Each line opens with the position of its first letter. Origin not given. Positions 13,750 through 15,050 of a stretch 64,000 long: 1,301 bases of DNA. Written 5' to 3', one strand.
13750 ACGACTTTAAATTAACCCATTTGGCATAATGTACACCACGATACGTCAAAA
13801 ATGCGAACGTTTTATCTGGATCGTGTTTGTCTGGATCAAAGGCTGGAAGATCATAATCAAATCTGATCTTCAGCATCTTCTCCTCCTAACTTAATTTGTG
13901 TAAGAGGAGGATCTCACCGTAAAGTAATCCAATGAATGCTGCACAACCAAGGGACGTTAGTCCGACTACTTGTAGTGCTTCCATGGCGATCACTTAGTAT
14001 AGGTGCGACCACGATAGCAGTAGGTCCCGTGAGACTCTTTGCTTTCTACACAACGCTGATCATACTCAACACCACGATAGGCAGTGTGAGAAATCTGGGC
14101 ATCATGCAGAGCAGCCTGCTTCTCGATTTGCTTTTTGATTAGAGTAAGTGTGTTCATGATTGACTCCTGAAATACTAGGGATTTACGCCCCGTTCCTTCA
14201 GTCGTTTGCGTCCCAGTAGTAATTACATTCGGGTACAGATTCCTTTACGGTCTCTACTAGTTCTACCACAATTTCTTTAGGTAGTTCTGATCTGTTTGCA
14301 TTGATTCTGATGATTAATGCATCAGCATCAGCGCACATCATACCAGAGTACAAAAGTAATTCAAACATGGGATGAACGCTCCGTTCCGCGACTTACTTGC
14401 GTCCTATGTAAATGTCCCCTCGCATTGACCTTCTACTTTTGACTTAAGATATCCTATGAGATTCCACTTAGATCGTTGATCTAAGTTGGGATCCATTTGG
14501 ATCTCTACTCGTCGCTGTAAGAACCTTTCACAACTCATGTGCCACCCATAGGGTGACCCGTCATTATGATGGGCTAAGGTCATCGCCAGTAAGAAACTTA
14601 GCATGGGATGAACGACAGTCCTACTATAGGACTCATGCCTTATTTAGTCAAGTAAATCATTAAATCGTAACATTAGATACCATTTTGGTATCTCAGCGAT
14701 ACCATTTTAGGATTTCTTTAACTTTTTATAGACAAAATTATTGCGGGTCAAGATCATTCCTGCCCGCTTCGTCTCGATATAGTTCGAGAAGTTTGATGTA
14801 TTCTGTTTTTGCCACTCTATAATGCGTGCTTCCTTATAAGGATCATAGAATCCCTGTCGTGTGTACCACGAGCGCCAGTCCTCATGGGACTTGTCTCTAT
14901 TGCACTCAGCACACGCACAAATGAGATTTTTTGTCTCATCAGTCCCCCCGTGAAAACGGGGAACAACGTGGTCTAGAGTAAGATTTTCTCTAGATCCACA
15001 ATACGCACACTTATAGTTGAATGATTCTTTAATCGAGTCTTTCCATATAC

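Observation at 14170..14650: Chain of glutamine-II-type riboswitches with whole protein genes nested inside the aptamer loop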

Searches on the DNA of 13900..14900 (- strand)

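Call 4: search_rna_families(source=window, start=14100, end=14720, threshold=evalue, max_evalue=10, show_alignments=8)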
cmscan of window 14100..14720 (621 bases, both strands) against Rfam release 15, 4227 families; matches with E-value up to 10: 1.
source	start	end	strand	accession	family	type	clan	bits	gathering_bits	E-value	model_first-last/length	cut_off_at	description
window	14142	14168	+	RF02182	ST7-AS2_2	Gene; lncRNA;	-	11.2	45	6.3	25-47/47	no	ST7 antisense RNA 2 conserved region 2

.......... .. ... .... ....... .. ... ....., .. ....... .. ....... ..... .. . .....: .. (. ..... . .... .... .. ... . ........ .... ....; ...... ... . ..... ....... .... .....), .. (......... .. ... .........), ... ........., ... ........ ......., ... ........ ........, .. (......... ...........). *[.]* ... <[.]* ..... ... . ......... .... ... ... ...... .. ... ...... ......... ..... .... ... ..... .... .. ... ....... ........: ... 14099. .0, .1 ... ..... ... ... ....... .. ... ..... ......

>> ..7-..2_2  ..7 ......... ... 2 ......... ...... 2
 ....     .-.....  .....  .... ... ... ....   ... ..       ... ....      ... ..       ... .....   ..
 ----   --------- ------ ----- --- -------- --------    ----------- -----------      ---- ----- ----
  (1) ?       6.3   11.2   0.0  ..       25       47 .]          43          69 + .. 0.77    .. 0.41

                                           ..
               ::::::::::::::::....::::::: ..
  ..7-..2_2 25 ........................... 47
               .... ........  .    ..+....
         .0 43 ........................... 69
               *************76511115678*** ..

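Call 5: search_dna_similar(query=window:13900-14900:-, collection=phages, mode=distant, max_rows=40)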
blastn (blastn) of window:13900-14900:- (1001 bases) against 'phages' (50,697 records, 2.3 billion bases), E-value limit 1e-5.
Records with a match: 415; places in all: 415; records where one place covers at least 80% of the query: 0.
Best place of each record, by identity: >=99% 3; 95-99% 8; 90-95% 8; 80-90% 13; 60-80% 383.
By first word of the organism name: Synechococcus 347; Cyanophage 62; Prochlorococcus 6.
By host as written in the record: - 166; Synechococcus 107; Synechococcus sp. 33; Synechococcus sp. WH7803 28; Synechococcus sp. WH8102 20; Synechococcus sp. WH 7803 13; Synechococcus sp. MW02 10; Parasynechococcus marenigrum WH 8102 7; and 16 more.
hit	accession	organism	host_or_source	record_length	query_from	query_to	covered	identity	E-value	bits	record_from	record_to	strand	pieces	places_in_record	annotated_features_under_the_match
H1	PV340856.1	Synechococcus phage Sf-FS3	Synechococcus sp. WH8102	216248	1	997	80%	74.7%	4e-95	519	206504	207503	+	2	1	HNH endonuclease | hypothetical protein (x3)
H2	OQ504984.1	Synechococcus phage S-8S56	Parasynechococcus marenigrum WH 8102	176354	249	1001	75%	75.7%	2e-148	531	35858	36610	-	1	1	hypothetical protein (x2)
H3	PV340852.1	Synechococcus phage Sf-CH5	Synechococcus sp. WH8102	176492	247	970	72%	77.2%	2e-78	592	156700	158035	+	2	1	homing endonuclease | hypothetical protein (x2)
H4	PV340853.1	Synechococcus phage Sf-CH8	Synechococcus sp. WH8102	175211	248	970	72%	76.9%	2e-162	578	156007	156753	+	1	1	hypothetical protein (x2)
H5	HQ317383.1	Synechococcus phage S-IOM18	Synechococcus sp. WH7803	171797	287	999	71%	76.3%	2e-142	511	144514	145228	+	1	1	hypothetical protein (x3)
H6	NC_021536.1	Synechococcus phage S-IOM18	Synechococcus sp. WH7803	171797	287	999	71%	76.3%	2e-142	511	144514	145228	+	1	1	hypothetical protein (x3)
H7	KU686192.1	Synechococcus phage S-CAM1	Synechococcus sp.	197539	268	1001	73%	73.5%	2e-130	472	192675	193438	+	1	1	hypothetical protein (x3)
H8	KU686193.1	Synechococcus phage S-CAM1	Synechococcus sp.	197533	268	1001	73%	73.5%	2e-130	472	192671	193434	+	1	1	hypothetical protein (x3)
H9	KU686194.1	Synechococcus phage S-CAM1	Synechococcus sp.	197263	268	1001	73%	73.5%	2e-130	472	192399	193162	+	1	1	hypothetical protein (x3)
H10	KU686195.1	Synechococcus phage S-CAM1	Synechococcus sp.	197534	268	1001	73%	73.5%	2e-130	472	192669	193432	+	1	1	hypothetical protein (x3)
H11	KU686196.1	Synechococcus phage S-CAM1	Synechococcus sp.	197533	268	1001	73%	73.5%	2e-130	472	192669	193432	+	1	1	hypothetical protein (x3)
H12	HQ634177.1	Synechococcus phage S-CAM1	Synechococcus sp. WH7803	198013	268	1001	73%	73.4%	2e-129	468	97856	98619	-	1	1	hypothetical protein (x2)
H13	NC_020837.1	Synechococcus phage S-CAM1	Synechococcus sp. WH7803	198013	268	1001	73%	73.4%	2e-129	468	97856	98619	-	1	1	hypothetical protein (x2)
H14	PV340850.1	Synechococcus phage Sf-CH1b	Synechococcus sp. WH8102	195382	286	1001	72%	74.1%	3e-122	445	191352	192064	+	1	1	hypothetical protein (x2)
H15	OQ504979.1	Synechococcus phage S-8S29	Parasynechococcus marenigrum WH 8102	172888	287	1001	71%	74.0%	2e-123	448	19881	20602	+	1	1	hypothetical protein (x3)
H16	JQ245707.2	Cyanophage S-TIM5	Parasynechococcus marenigrum WH 8102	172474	283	1000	72%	70.0%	2e-80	306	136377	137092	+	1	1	hypothetical protein (x3)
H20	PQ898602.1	Synechococcus phage S-SCSM2R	Synechococcus sp. WH7803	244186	250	935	69%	72.9%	5e-112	411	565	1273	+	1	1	hypothetical protein (x3)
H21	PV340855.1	Synechococcus phage Sf-FR1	Synechococcus sp. WH8102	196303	287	1000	71%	69.3%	4e-75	288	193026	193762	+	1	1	hypothetical protein (x2)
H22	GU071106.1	Synechococcus phage Syn19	Synechococcus sp. WH8109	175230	287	1001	71%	68.6%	1e-63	250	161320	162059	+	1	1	hypothetical protein (x3)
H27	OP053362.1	Cyanophage S-TIM54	Parasynechococcus marenigrum WH 8102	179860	283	930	65%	72.6%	2e-91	343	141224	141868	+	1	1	hypothetical protein (x3)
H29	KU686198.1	Synechococcus phage S-CAM3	Synechococcus sp.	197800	285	911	63%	71.1%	4e-88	332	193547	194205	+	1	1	hypothetical protein (x3)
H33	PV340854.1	Synechococcus phage Sf-FP1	Synechococcus sp. WH8102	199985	287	892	61%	72.5%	2e-93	350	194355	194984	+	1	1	hypothetical protein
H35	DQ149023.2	Synechococcus phage syn9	-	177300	286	841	56%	69.7%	1e-63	251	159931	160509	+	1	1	gp196 | gp197 | gp198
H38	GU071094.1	Synechococcus phage S-SM1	Synechococcus sp. WH6501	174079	497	1000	50%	74.6%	2e-92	346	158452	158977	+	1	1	hypothetical protein (x2)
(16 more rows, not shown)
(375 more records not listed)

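Call 6: get_annotated_region(hit=H1, flank=300)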
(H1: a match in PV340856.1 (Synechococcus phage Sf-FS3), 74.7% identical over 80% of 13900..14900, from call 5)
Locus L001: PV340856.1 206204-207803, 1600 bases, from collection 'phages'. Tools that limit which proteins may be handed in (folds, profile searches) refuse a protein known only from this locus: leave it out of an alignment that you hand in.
description: Synechococcus phage Sf-FS3, complete genome.
organism: Synechococcus phage Sf-FS3 (NCBI taxid 3413219)
taxonomy: Viruses
host: Synechococcus sp. WH8102; source: Petrosia ficiformis pink cortex; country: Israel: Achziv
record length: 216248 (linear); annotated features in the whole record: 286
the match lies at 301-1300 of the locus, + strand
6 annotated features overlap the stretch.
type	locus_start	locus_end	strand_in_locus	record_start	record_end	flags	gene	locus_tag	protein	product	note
CDS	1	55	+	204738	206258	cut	-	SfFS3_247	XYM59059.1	Nol protein-like carbamoyltransferase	-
CDS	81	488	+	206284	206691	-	-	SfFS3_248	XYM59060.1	HNH endonuclease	-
CDS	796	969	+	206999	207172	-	-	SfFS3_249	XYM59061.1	hypothetical protein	-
CDS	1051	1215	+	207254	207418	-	-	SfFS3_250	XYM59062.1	hypothetical protein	gp198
CDS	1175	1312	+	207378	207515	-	-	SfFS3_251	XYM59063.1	hypothetical protein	-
CDS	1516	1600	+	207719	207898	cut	-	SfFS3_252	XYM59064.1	hypothetical protein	-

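Call 7: get_annotated_region(hit=H2, flank=300)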
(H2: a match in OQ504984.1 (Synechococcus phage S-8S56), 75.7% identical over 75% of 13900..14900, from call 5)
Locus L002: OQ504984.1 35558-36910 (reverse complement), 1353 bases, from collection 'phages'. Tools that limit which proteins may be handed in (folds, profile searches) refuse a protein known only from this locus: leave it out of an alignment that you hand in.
description: Synechococcus phage S-8S56, complete genome.
organism: Synechococcus phage S-8S56 (NCBI taxid 3038208)
taxonomy: Viruses; Duplodnaviria; Heunggongvirae; Uroviricota; Caudoviricetes; Kyanoviridae; Kanaloavirus
host: Parasynechococcus marenigrum WH 8102; source: seawater; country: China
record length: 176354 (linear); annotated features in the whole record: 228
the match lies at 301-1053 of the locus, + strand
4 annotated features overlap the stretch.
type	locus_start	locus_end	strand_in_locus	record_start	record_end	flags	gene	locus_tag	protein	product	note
CDS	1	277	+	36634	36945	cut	-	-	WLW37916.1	hypothetical protein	-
CDS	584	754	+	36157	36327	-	-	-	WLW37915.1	hypothetical protein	-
CDS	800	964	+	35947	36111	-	-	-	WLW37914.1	hypothetical protein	-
CDS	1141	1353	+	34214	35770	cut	-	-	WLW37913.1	NAD(P)H-quinone oxidoreductase subunit 4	-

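Call 8: get_annotated_region(hit=H4, flank=300)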
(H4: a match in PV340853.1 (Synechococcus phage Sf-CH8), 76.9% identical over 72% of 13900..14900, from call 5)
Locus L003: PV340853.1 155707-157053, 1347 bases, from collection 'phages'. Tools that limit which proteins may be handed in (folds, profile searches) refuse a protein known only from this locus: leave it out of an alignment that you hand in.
description: Synechococcus phage Sf-CH8, complete genome.
organism: Synechococcus phage Sf-CH8 (NCBI taxid 3413216)
taxonomy: Viruses
host: Synechococcus sp. WH8102; source: Petrosia ficiformis pink cortex; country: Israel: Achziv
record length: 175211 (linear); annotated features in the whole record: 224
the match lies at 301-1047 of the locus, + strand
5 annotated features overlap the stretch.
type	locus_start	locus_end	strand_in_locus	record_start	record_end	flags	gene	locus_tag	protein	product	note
CDS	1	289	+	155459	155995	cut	-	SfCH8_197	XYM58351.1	JmjC domain-containing protein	-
CDS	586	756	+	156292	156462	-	-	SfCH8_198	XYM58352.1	hypothetical protein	-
CDS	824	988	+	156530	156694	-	-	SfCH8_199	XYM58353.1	hypothetical protein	-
CDS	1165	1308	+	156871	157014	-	-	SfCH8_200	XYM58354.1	hypothetical protein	-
CDS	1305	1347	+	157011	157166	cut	-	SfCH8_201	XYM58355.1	hypothetical protein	-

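Call 9: get_annotated_region(hit=H5, flank=300)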
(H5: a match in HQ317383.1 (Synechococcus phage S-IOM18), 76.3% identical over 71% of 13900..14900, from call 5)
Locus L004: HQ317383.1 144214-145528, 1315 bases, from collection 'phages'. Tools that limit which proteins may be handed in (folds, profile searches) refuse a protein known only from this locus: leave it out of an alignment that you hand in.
description: Synechococcus phage S-IOM18 genomic sequence.
organism: Synechococcus phage S-IOM18 (NCBI taxid 754039)
taxonomy: Viruses; Duplodnaviria; Heunggongvirae; Uroviricota; Caudoviricetes; Kyanoviridae; Tefnutvirus; Tefnutvirus siom18
host: Synechococcus sp. WH7803; source: Arabian Sea; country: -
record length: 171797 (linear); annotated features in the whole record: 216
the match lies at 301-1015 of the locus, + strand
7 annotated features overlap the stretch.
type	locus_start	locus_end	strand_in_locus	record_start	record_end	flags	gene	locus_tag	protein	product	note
CDS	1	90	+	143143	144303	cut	-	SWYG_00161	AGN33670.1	ribonucleotide reductase subunit B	-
CDS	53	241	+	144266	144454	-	-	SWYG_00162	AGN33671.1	hypothetical protein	-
CDS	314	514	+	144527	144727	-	-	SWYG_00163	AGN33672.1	hypothetical protein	similar to gp196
CDS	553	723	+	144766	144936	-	-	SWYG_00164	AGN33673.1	hypothetical protein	-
CDS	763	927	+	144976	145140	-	-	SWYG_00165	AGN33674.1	hypothetical protein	similar to gp198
CDS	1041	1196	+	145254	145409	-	-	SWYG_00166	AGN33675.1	hypothetical protein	-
CDS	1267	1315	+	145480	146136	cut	-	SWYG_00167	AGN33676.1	transaldolase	-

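Call 10: get_annotated_region(hit=H7, flank=300)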
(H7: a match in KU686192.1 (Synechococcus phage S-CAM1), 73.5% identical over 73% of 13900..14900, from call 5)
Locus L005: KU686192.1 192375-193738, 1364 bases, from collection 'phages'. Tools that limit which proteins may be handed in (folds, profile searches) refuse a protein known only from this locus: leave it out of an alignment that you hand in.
description: Synechococcus phage S-CAM1 isolate 0309SB33, complete genome.
organism: Synechococcus phage S-CAM1 (NCBI taxid 754037)
taxonomy: Viruses; Duplodnaviria; Heunggongvirae; Uroviricota; Caudoviricetes; Kyanoviridae; Anaposvirus; Anaposvirus socalone
host: Synechococcus sp.; source: -; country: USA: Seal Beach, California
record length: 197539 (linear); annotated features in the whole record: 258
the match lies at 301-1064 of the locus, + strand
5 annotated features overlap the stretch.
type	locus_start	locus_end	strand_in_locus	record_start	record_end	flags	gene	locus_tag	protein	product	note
CDS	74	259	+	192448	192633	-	-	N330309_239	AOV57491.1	hypothetical protein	gp226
CDS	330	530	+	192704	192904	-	-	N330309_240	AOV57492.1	hypothetical protein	gp196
CDS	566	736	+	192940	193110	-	-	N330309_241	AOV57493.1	hypothetical protein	-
CDS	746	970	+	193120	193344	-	-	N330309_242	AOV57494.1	hypothetical protein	gp197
CDS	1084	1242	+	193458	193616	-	-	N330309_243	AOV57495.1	hypothetical protein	-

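Call 11: get_annotated_region(hit=H16, flank=300)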
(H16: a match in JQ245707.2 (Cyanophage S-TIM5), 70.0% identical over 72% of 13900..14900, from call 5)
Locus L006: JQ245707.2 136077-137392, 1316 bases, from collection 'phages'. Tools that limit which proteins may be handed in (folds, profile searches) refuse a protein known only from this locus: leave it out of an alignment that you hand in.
description: Cyanophage S-TIM5, complete genome.
organism: Cyanophage S-TIM5 (NCBI taxid 1137745)
taxonomy: Viruses; Duplodnaviria; Heunggongvirae; Uroviricota; Caudoviricetes; Aurunvirus; Aurunvirus STIM5
host: Parasynechococcus marenigrum WH 8102; source: surface waters from the Gulf of Aqaba, Red Sea; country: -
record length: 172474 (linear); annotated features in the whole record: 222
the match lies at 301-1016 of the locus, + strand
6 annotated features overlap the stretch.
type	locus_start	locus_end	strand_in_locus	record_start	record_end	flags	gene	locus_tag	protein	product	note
CDS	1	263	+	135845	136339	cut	-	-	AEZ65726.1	HNH endonuclease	Bacterial-like gene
CDS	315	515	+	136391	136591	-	-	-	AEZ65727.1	hypothetical protein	-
CDS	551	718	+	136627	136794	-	-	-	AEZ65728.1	hypothetical protein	-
CDS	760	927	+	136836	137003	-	-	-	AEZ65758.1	hypothetical protein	-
CDS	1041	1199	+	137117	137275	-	-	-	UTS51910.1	hypothetical protein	-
CDS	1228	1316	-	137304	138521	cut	-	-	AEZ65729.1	hypothetical protein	DNA replication metabolism modification; DNA meth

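Call 12: get_annotated_region(hit=H20, flank=300)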
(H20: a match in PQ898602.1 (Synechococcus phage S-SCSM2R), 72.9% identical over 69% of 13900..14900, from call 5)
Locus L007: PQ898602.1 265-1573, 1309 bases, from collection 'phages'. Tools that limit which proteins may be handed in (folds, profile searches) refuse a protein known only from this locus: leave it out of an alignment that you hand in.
description: Synechococcus phage S-SCSM2R, complete genome.
organism: Synechococcus phage S-SCSM2R (NCBI taxid 3400247)
taxonomy: Viruses
host: Synechococcus sp. WH7803; source: South China Sea; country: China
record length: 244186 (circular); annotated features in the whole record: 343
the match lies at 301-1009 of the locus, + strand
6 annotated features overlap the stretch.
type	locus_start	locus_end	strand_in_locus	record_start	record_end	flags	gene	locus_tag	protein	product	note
CDS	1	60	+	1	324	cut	-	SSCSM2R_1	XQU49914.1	PetE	-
CDS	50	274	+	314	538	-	-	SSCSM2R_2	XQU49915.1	hypothetical protein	-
CDS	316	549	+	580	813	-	-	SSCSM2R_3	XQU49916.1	hypothetical protein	-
CDS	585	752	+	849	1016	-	-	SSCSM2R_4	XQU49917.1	hypothetical protein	-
CDS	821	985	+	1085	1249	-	-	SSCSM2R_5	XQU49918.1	hypothetical protein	-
CDS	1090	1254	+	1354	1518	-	-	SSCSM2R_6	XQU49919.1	hypothetical protein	-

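Call 13: get_annotated_region(hit=H22, flank=300)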
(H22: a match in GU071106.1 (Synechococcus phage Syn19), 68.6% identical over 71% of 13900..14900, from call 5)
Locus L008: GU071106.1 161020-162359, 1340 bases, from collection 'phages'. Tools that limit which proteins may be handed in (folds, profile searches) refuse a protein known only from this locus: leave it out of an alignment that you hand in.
description: Synechococcus phage Syn19, complete genome.
organism: Synechococcus phage Syn19 (NCBI taxid 445684)
taxonomy: Viruses; Duplodnaviria; Heunggongvirae; Uroviricota; Caudoviricetes; Kyanoviridae; Pontusvirus; Pontusvirus syn19
host: Synechococcus sp. WH8109; source: Sargasso Sea; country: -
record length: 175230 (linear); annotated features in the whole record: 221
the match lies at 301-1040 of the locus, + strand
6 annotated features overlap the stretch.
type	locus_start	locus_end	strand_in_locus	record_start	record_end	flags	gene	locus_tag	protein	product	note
CDS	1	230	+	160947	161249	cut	-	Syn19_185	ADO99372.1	hypothetical protein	T4-LIKE GC: 659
CDS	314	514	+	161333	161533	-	-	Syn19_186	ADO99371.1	hypothetical protein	T4-LIKE GC: 936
CDS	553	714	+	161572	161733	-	-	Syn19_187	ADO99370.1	hypothetical protein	T4-LIKE GC: 430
CDS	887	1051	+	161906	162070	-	-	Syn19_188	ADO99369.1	hypothetical protein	T4-LIKE GC: 984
CDS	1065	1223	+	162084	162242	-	-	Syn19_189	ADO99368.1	hypothetical protein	T4-LIKE GC: 432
CDS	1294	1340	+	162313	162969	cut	talC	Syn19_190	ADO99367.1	transaldolase-like protein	T4-LIKE GC: 239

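Call 14: get_annotated_region(hit=H27, flank=300)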
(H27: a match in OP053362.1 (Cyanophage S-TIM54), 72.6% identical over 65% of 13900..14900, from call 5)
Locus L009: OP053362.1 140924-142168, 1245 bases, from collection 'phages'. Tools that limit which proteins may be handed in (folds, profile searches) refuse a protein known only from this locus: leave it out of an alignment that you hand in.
description: Cyanophage S-TIM54, complete genome.
organism: Cyanophage S-TIM54 (NCBI taxid 1137744)
taxonomy: Viruses; Duplodnaviria; Heunggongvirae; Uroviricota; Caudoviricetes; Aurunvirus
host: Parasynechococcus marenigrum WH 8102; source: Red Sea, Station A, 20 m; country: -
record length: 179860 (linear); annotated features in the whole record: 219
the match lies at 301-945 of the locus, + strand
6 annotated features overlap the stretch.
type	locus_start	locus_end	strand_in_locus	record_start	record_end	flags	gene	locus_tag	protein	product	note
CDS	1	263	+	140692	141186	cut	-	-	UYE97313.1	HNH endonuclease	Bacterial-like gene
CDS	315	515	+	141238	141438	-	-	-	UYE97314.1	hypothetical protein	-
CDS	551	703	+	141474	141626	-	-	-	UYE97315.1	hypothetical protein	-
CDS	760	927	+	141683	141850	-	-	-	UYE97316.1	hypothetical protein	-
CDS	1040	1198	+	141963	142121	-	-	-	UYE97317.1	hypothetical protein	-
CDS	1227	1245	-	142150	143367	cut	-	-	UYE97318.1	DNA methyase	DNA replication metabolism modification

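Call 15: get_annotated_region(hit=H29, flank=300)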
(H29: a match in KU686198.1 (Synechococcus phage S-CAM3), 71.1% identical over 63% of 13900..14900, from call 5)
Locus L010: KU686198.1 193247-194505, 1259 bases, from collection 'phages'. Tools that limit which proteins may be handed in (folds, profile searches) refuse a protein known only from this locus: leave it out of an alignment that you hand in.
description: Synechococcus phage S-CAM3 isolate 0910TB04, complete genome.
organism: Synechococcus phage S-CAM3 (NCBI taxid 1883366)
taxonomy: Viruses; Duplodnaviria; Heunggongvirae; Uroviricota; Caudoviricetes; Kyanoviridae; Charybdisvirus; Charybdisvirus scam3
host: Synechococcus sp.; source: -; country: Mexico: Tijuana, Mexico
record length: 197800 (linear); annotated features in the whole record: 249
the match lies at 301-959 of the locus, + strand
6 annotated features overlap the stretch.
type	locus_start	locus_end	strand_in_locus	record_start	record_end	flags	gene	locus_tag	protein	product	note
CDS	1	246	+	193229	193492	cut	-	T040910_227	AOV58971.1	hypothetical protein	-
CDS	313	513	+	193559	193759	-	-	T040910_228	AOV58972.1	hypothetical protein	-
CDS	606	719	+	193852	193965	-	-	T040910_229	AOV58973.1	hypothetical protein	-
CDS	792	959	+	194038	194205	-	-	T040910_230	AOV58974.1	hypothetical protein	-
CDS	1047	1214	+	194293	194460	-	-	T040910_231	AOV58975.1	hypothetical protein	-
CDS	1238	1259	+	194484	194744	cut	-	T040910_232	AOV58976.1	hypothetical protein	-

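Call 16: get_annotated_region(hit=H33, flank=300)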
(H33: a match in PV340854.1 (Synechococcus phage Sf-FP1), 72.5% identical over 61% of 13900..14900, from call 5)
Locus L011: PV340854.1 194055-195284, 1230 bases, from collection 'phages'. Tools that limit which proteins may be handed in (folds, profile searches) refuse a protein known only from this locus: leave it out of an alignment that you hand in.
description: Synechococcus phage Sf-FP1, complete genome.
organism: Synechococcus phage Sf-FP1 (NCBI taxid 3413217)
taxonomy: Viruses
host: Synechococcus sp. WH8102; source: Petrosia ficiformis pink cortex; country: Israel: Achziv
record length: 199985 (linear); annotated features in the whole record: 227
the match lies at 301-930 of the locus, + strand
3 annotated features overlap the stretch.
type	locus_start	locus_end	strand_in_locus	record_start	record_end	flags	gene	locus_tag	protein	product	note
CDS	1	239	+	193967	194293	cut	-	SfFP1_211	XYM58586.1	S-adenosylmethionine decarboxylase proenzyme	-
CDS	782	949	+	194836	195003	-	-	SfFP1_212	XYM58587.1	hypothetical protein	-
CDS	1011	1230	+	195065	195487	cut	-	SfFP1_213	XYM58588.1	chromosome segregation protein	-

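Call 17: get_annotated_region(hit=H35, flank=400)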
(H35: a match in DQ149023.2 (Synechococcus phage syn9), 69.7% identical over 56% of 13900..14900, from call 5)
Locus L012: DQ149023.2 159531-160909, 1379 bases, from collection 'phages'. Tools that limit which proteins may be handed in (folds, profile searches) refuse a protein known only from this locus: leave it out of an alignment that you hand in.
description: Synechococcus cyanophage syn9, complete genome.
organism: Synechococcus phage syn9 (NCBI taxid 382359)
taxonomy: Viruses; Duplodnaviria; Heunggongvirae; Uroviricota; Caudoviricetes; Kyanoviridae; Ormenosvirus; Ormenosvirus syn9
host: -; source: -; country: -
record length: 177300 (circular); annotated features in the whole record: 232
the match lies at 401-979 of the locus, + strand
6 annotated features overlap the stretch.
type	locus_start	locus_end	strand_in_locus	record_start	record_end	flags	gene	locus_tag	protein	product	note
CDS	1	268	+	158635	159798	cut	-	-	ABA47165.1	ribonucleotide reductase subunit B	NrdB; 194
CDS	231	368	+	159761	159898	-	-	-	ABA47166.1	gp195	195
CDS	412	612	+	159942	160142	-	-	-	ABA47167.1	gp196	196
CDS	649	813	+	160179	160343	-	-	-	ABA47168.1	gp197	197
CDS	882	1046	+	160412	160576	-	-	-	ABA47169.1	gp198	198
CDS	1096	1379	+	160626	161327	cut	-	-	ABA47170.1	transaldolase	TalC; 199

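Call 18: get_annotated_region(hit=H38, flank=500)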
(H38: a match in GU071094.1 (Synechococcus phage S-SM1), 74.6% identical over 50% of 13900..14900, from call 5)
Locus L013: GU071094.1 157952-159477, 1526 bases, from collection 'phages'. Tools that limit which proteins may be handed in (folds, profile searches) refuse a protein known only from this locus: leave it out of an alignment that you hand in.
description: Synechococcus phage S-SM1, complete genome.
organism: Synechococcus phage S-SM1 (NCBI taxid 444859)
taxonomy: Viruses; Duplodnaviria; Heunggongvirae; Uroviricota; Caudoviricetes; Kyanoviridae; Thetisvirus; Thetisvirus ssm1
host: Synechococcus sp. WH6501; source: -; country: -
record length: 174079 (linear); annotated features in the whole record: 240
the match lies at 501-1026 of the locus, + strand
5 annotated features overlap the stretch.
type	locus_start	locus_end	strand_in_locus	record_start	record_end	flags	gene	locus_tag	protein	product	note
CDS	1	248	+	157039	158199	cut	nrdB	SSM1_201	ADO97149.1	ribonucleotide reductase class Ia beta subunit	T4-LIKE GC: 204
CDS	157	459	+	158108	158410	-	-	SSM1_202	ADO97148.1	hypothetical protein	T4-LIKE GC: 659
CDS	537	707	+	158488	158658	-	-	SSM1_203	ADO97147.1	hypothetical protein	T4-LIKE GC: 430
CDS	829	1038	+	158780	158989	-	-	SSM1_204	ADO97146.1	hypothetical protein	T4-LIKE GC: 1456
CDS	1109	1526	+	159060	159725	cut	talC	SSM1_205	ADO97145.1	transaldolase-like protein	T4-LIKE GC: 239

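Call 19: get_annotated_region(hit=H21, flank=300)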
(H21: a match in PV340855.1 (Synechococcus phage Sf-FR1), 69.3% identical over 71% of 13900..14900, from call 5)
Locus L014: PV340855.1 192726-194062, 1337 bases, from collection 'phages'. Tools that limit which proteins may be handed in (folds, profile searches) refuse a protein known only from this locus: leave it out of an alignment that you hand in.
description: Synechococcus phage Sf-FR1, complete genome.
organism: Synechococcus phage Sf-FR1 (NCBI taxid 3413218)
taxonomy: Viruses
host: Synechococcus sp. WH8102; source: Petrosia ficiformis pink cortex; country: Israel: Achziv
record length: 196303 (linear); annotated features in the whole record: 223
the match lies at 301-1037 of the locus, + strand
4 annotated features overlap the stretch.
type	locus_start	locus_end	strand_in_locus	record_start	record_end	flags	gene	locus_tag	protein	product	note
CDS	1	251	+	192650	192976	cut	-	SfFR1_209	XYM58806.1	adenosylmethionine decarboxylase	-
CDS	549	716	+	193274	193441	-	-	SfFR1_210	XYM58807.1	hypothetical protein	-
CDS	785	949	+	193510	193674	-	-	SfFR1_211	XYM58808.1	hypothetical protein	-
CDS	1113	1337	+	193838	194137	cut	-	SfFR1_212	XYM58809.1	hypothetical protein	-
